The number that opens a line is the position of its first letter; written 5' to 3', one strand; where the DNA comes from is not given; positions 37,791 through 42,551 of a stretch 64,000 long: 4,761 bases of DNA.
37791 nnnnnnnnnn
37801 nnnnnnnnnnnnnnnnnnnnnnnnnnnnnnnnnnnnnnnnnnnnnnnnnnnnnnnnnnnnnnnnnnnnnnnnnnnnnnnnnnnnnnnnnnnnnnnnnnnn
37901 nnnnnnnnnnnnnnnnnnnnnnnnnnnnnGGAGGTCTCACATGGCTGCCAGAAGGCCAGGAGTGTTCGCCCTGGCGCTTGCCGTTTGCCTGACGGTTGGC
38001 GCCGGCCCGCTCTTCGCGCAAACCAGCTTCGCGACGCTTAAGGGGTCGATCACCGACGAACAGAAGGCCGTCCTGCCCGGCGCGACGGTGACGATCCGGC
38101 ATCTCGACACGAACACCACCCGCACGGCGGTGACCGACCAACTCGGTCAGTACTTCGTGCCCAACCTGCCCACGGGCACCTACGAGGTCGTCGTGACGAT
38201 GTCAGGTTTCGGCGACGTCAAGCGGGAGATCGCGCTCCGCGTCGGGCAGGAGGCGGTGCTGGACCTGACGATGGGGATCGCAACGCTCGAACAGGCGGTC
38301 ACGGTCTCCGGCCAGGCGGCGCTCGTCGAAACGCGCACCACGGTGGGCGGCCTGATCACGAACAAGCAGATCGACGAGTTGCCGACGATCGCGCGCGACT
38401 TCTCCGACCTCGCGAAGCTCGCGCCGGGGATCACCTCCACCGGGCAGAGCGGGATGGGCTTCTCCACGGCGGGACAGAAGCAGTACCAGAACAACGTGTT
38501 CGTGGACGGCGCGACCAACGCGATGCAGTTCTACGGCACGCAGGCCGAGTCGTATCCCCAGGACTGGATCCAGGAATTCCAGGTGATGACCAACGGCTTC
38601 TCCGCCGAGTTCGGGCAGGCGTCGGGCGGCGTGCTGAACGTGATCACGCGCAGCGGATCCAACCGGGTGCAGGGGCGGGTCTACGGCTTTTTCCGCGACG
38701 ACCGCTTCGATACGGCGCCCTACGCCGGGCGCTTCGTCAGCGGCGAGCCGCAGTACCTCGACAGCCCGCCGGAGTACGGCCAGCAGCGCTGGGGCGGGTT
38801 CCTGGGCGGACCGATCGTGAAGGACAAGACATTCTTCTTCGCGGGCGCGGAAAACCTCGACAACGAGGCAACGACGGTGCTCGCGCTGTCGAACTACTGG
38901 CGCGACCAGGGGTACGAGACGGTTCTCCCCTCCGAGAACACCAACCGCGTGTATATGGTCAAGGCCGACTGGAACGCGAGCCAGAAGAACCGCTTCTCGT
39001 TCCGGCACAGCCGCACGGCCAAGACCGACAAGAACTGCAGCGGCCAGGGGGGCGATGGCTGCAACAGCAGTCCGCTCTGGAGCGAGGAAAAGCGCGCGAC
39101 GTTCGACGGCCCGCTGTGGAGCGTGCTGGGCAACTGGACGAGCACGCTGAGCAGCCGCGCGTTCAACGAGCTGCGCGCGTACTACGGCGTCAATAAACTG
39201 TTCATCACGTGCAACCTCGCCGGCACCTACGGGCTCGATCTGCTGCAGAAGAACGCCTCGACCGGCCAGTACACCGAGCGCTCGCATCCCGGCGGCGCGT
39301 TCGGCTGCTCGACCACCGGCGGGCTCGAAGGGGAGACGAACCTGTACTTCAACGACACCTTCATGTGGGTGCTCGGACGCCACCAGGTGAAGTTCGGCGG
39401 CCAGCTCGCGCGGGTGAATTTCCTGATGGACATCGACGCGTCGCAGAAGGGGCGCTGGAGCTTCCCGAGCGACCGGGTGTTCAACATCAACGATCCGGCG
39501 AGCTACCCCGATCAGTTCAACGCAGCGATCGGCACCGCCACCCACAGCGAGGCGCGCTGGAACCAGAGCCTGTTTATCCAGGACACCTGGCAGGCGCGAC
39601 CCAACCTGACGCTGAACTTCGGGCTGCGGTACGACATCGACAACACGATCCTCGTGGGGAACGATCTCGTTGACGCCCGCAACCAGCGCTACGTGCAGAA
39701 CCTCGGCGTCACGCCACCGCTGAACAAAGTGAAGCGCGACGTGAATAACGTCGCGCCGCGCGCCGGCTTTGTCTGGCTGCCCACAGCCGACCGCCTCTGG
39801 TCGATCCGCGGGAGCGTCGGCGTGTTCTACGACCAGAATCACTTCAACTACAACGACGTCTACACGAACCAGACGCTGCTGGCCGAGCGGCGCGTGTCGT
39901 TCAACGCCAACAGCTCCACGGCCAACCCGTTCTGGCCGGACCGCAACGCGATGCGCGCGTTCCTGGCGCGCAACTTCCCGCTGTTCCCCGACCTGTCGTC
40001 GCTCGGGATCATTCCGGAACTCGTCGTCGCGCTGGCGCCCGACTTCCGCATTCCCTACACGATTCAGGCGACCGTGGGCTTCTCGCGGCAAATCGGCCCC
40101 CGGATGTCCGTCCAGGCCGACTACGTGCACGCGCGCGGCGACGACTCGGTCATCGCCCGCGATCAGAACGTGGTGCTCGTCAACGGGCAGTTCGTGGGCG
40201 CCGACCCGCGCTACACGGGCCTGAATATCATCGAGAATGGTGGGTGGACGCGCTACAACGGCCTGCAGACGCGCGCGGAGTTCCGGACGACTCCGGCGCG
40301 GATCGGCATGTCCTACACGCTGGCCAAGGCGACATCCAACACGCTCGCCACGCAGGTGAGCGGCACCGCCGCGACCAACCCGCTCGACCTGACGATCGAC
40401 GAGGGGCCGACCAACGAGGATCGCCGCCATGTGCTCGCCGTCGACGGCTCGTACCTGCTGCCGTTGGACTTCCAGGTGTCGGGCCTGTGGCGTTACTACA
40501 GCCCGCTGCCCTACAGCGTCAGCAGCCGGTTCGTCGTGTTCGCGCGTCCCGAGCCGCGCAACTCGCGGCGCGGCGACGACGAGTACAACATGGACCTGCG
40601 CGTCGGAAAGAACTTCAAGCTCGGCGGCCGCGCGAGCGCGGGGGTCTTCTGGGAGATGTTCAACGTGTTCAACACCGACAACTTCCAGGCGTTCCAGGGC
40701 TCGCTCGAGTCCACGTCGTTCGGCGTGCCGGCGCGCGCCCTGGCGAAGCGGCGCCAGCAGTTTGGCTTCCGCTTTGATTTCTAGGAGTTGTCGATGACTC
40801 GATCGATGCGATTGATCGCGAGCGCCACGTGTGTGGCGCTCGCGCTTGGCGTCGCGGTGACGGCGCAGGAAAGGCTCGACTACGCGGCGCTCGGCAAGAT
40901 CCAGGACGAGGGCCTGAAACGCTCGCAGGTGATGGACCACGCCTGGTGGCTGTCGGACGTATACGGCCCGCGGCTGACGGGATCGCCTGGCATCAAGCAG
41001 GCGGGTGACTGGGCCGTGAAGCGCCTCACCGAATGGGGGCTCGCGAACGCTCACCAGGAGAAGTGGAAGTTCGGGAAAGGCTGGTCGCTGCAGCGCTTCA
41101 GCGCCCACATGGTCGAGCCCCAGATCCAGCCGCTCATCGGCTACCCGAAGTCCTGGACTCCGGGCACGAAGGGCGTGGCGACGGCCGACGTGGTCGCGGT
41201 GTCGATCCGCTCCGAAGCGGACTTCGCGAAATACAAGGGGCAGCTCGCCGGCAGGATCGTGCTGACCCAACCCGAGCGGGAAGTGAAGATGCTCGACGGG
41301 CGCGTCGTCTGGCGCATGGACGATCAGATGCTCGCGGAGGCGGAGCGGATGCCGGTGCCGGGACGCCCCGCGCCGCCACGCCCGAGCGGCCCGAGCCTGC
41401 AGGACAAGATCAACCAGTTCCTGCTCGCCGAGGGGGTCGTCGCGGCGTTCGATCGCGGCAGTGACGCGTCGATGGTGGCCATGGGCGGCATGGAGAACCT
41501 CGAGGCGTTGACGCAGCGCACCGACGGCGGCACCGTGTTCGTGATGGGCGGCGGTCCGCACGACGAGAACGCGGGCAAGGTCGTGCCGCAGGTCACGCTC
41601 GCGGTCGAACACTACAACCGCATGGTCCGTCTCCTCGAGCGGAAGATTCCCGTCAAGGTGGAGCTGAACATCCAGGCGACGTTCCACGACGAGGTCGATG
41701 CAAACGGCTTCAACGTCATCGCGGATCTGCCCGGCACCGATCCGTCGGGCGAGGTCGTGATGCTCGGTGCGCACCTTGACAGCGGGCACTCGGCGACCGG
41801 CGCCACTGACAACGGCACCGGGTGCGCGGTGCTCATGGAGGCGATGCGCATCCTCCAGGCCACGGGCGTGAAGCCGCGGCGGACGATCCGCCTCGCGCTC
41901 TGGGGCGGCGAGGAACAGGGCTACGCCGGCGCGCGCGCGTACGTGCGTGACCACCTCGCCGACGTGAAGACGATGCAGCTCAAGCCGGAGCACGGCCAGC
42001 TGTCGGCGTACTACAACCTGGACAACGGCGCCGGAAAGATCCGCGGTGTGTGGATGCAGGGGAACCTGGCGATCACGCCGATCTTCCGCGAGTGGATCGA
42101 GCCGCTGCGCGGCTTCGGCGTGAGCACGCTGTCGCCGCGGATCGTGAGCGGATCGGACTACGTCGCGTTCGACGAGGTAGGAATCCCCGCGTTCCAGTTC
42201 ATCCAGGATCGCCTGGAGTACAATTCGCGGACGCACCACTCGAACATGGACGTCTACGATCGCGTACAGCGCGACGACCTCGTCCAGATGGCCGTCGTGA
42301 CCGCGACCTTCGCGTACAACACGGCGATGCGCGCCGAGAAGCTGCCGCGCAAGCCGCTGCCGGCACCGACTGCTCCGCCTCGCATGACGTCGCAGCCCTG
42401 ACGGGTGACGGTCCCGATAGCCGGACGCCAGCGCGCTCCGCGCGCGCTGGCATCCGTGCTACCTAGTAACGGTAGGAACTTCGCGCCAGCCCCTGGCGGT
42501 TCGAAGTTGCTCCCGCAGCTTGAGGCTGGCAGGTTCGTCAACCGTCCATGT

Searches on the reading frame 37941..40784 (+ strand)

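Call 45: search_protein_families(library=pfam, proteins=[window:37941-40784:+], max_evalue=0.1)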
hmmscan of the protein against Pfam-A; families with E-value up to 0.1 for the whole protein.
window:37941-40784:+ (947 aa): 8 families
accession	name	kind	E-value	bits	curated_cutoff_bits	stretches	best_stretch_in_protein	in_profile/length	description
PF25183.1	OMP_b-brl_4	-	8e-86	289.6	30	3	325-842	144-679/838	Outer membrane beta barrel domain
PF13620.12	CarboxypepD_reg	-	1e-20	74.3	32.3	1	32-111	1-81/82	Carboxypeptidase regulatory-like domain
PF13715.12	CarbopepD_reg_2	-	1.9e-09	37.9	32.2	1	33-111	1-76/88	CarboxypepD_reg-like domain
PF07715.20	Plug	-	5.1e-06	27.4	23.9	1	139-231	12-107/107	TonB-dependent Receptor Plug Domain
PF17802.7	SpaA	-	5.4e-05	23.7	23.1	1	38-84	8-57/91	Prealbumin-like fold domain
PF00593.30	TonB_dep_Rec_b-barrel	-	5.7e-05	23.6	27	1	398-643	66-252/436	TonB dependent receptor-like, beta-barrel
PF17210.9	SdrD_B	-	6.5e-05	23.5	29.7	1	37-87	16-66/112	SdrD B-like domain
PF08308.17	PEGA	-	0.0018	18.6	20.8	1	74-110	30-66/71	PEGA domain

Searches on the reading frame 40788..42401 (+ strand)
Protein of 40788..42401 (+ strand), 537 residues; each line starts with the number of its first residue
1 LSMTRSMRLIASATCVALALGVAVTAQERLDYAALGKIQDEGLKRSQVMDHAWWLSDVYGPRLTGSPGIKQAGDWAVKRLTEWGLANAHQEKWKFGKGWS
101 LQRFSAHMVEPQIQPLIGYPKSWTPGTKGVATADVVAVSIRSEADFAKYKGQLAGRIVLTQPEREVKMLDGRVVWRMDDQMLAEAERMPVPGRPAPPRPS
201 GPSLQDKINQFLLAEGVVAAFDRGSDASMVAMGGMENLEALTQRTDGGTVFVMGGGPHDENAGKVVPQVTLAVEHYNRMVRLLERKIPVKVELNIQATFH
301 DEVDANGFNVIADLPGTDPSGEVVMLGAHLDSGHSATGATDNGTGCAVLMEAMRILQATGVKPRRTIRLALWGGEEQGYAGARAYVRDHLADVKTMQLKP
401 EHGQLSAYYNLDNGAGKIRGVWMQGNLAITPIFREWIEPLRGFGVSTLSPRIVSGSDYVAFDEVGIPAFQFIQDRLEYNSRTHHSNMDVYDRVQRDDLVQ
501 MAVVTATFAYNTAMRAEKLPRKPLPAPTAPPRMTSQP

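Call 45: search_protein_families(library=pfam, proteins=[window:40788-42401:+], max_evalue=0.1)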
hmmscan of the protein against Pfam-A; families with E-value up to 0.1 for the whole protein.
window:40788-42401:+ (537 aa): 3 families
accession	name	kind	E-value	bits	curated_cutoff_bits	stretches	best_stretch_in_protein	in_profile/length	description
PF04389.22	Peptidase_M28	-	5.6e-32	111.5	21.3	1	309-507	1-191/193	Peptidase family M28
PF01546.33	Peptidase_M20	-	1.6e-08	35.1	24.6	1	336-409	30-93/206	Peptidase family M20/M25/M40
PF05343.19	Peptidase_M42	-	0.048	13.2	23.2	0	331-388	124-179/292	M42 glutamyl aminopeptidase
